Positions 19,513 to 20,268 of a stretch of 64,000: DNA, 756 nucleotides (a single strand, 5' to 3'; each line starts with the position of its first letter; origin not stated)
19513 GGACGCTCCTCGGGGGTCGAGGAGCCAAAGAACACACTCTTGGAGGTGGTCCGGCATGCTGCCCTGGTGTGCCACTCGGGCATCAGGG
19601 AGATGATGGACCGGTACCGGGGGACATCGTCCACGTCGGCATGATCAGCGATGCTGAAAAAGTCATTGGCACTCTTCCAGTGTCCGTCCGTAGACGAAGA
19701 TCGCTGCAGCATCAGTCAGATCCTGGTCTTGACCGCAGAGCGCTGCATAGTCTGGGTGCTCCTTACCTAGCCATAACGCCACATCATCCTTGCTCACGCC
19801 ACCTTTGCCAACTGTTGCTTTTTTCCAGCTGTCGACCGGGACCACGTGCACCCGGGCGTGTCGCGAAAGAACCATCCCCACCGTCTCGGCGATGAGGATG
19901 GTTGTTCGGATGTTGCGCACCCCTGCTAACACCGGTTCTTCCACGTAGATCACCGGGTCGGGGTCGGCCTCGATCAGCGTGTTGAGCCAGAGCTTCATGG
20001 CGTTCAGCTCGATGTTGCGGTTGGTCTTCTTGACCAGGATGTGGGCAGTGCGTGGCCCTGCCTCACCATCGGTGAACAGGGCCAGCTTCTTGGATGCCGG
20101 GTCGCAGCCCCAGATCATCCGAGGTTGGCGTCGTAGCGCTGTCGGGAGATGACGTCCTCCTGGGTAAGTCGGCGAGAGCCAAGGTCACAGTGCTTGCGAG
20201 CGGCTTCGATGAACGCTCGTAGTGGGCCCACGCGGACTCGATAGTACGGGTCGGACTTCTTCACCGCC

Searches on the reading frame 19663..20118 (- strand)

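Call 4: search_protein_families(library=pfam, proteins=[window:19663-20118:-], max_evalue=0.01)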
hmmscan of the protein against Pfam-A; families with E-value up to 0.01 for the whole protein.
window:19663-20118:- (151 aa): 0 families

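Call 5: search_protein_families(library=phrogs, proteins=[window:19663-20118:-], max_evalue=0.01)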
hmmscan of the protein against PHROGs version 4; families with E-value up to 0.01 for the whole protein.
window:19663-20118:- (151 aa): 1 family
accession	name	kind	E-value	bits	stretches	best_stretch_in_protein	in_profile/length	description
phrog_159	-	DNA, RNA and nucleotide metabolism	2.1e-12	47.6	1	12-145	102-247/330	RuvC-like Holliday junction resolvase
